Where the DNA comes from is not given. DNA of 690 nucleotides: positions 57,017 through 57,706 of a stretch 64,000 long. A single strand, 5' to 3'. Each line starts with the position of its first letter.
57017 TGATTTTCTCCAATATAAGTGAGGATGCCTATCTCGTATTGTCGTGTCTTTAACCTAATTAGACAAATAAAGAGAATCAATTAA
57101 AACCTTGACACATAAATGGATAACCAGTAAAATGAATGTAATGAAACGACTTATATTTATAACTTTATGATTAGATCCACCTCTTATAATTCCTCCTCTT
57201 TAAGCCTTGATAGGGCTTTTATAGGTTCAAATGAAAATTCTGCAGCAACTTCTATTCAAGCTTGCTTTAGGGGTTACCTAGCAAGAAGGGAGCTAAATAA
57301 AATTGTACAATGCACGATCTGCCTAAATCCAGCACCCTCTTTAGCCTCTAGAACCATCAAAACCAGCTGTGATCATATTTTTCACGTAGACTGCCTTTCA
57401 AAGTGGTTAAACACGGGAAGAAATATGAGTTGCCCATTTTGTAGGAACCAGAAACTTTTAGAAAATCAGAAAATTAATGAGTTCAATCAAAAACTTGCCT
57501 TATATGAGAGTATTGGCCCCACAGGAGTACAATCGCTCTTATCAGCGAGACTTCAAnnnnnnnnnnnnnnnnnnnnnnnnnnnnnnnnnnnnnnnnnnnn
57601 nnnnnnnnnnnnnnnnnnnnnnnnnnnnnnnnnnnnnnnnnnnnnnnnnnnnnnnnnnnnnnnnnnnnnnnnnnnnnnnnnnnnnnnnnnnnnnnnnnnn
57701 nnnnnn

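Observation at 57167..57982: Bacterial membrane protein combining an IQ calmodulin-binding motif with a canonical eukaryotic RING-H2 finger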

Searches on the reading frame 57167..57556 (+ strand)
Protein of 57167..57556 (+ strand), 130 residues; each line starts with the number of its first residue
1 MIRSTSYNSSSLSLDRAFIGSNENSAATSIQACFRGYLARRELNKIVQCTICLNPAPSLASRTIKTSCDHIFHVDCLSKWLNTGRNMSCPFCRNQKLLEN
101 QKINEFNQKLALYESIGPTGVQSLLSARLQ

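Call 34: find_homologous_proteins(query=A1, max_evalue=0.1)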
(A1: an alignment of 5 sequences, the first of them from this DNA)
Query A1 (5 sequences) (130 aa, profile of the alignment): 23 proteins with E <= 0.1 among 1571 candidates.
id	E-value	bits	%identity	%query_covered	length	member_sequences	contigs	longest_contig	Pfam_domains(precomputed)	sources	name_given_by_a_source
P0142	2.0e-22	97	51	39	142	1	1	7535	PF17123.12,PF00097.32,PF14634.13,PF13923.13,PF12678.14,PF13920.13,PF13445.13,PF13639.13,PF12861.14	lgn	-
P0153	1.3e-21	94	32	51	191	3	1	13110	PF00097.32,PF13923.13,PF12678.14,PF13639.13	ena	-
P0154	1.5e-21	94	33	52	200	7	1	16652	PF00097.32,PF13923.13,PF12678.14,PF13639.13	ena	-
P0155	7.0e-21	92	35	52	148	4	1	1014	PF17123.12,PF00097.32,PF13923.13,PF12678.14,PF13639.13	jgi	jgi:hypothetical protein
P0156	1.0e-20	91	33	51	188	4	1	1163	PF00097.32,PF13923.13,PF12678.14,PF13639.13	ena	-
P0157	1.6e-10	59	35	35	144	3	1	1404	PF17123.12,PF00097.32,PF13923.13,PF12678.14,PF13445.13,PF13639.13,PF12861.14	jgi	-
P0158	6.3e-9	54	29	65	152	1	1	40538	PF17123.12,PF00097.32,PF13923.13,PF12678.14,PF13639.13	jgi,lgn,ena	jgi:hypothetical protein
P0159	8.2e-9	53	32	36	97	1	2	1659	PF17123.12,PF00097.32,PF14634.13,PF13923.13,PF12678.14,PF13920.13,PF13445.13,PF13639.13,PF12861.14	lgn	-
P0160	1.1e-8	53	28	36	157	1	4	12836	PF17123.12,PF00097.32,PF14634.13,PF13923.13,PF12678.14,PF13920.13,PF13445.13,PF13639.13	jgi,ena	-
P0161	2.7e-8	52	41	35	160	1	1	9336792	PF17123.12,PF00097.32,PF14634.13,PF13923.13,PF12678.14,PF13445.13,PF13639.13,PF12861.14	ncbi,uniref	ncbi:E3 ubiquitin-protein ligase ATL9-like [Bidens hawaiensis]|uniref:E3 ubiquitin-protein ligase AT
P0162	3.4e-8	51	39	58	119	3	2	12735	PF17123.12,PF00097.32,PF14634.13,PF13923.13,PF12678.14,PF13920.13,PF13445.13,PF13639.13,PF12861.14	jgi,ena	-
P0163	5.4e-8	51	40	35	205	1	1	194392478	PF17123.12,PF00097.32,PF13923.13,PF12678.14,PF13445.13,PF13639.13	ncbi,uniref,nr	ncbi:calsequestrin-2-like [Zingiber officinale]|uniref:calsequestrin-2-like n=1 Tax=Zingiber officin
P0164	5.9e-8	51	34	36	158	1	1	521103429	PF17123.12,PF00097.32,PF14634.13,PF13923.13,PF12678.14,PF13445.13,PF13639.13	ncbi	ncbi:unnamed protein product [Alopecurus aequalis]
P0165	7.4e-8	50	32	41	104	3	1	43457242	PF17123.12,PF00097.32,PF14634.13,PF13923.13,PF12678.14,PF13445.13,PF13639.13,PF12861.14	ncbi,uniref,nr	ncbi:unnamed protein product [Linum tenue]|uniref:RING-type domain-containing protein n=1 Tax=Linum 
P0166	1.6e-7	49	26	65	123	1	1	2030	PF17123.12,PF00097.32,PF13923.13,PF12678.14,PF13639.13,PF12861.14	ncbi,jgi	jgi:hypothetical protein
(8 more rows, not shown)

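Call 36: find_encoding_contigs(protein=P0154, flank=8000, max_places=3)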
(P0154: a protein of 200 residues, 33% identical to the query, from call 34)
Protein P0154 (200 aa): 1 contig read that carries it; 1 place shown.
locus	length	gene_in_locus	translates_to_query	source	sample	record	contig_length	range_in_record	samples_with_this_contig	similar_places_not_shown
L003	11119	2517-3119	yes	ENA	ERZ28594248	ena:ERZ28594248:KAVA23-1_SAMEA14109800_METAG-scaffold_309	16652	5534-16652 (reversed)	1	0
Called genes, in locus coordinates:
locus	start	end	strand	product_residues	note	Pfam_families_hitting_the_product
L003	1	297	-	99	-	?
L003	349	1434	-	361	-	PF13519:VWA_2 (faint)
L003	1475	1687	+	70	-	-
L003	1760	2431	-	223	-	PF00352:TBP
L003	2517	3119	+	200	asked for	PF12678:zf-rbx1 (weak), PF13639:zf-RING_2, PF13923:zf-C3HC4_2, PF00097:zf-C3HC4 (weak)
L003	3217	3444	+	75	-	-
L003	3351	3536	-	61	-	-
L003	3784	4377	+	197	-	-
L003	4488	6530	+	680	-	-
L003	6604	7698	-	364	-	-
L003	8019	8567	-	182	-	-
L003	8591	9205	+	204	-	-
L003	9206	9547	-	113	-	-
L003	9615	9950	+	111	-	-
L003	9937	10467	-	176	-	-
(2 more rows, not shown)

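Call 41: find_related_loci(query=A1, collection=viral_contigs, flank=5000)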
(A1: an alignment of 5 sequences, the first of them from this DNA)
Query A1 (130 aa) in viral_contigs; peptide patterns used: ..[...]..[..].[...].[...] (x = any residue, [..] = any of these).
232 stretches matched a pattern; 189 encode a relative of the query (tblastn E <= 1e-3); the best 80 are kept; 80 distinct loci.
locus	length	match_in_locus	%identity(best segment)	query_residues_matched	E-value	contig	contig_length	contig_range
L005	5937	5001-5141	49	52-101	8e-11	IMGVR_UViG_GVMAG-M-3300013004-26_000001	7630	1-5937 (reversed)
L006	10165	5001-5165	37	37-93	2e-8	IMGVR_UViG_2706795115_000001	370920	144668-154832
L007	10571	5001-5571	38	48-111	2e-8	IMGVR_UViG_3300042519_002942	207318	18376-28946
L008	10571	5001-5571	38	48-111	2e-8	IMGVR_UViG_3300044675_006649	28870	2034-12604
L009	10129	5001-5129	49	49-93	3e-8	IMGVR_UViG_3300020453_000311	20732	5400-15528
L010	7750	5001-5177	38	49-110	3e-8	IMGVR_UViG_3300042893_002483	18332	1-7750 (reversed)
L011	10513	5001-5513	45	49-96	4e-8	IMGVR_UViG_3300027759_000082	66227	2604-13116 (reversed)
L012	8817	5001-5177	38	49-110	3e-8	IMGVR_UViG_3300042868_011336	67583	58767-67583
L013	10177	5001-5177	38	49-110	3e-8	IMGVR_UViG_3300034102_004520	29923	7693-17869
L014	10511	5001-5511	43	48-96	3e-8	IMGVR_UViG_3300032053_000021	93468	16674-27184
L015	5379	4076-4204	49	49-93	3e-8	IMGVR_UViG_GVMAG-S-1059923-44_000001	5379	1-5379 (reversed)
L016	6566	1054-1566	45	49-96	3e-8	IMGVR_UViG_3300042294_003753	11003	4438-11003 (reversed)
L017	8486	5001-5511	43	48-96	3e-8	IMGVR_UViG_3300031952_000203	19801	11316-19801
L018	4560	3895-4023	49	49-93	3e-8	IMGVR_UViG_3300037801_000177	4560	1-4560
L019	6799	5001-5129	49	49-93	3e-8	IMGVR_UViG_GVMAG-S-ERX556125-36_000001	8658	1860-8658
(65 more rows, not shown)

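Call 68: search_protein_families(library=pfam, proteins=[P0154], max_evalue=0.01)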
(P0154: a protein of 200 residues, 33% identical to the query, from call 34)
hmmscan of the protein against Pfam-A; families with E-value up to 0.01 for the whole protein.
P0154 (200 aa): 11 families
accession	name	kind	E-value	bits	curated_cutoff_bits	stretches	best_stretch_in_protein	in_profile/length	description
PF13639.12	zf-RING_2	-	2.7e-09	37.6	27.3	1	157-197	2-44/44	Ring finger domain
PF13923.12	zf-C3HC4_2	-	1e-07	32.1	27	1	158-196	2-40/40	Zinc finger, C3HC4 type (RING finger)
PF12678.13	zf-rbx1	-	5.9e-07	30.1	31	1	164-197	20-55/55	RING-H2 zinc finger domain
PF00097.31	zf-C3HC4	-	1.4e-06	28.5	21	1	158-196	1-40/40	Zinc finger, C3HC4 type (RING finger)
PF14634.12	zf-RING_5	-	0.00013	22.3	27.9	1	158-198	2-43/43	zinc-RING finger domain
PF17123.11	zf-RING_11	-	0.00059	19.9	27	1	158-183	2-29/29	RING-like zinc finger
PF12861.13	zf-ANAPC11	-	0.00068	20.1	25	1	165-198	27-59/65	Anaphase-promoting complex subunit 11 RING-H2 finger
PF17120.11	zf-RING_16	-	0.0015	18.6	27.4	1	156-194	8-45/57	RING/Ubox like zinc-binding domain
PF13920.12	zf-C3HC4_3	-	0.0032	17.7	27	1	156-198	3-44/49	Zinc finger, C3HC4 type (RING finger)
PF13445.12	zf-RING_UBOX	-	0.0047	17.4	25.2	1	158-194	1-39/39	RING-type zinc-finger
PF13771.12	zf-HC5HC2H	-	0.0066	17.1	29.1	1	144-184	26-68/91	PHD-like zinc-binding domain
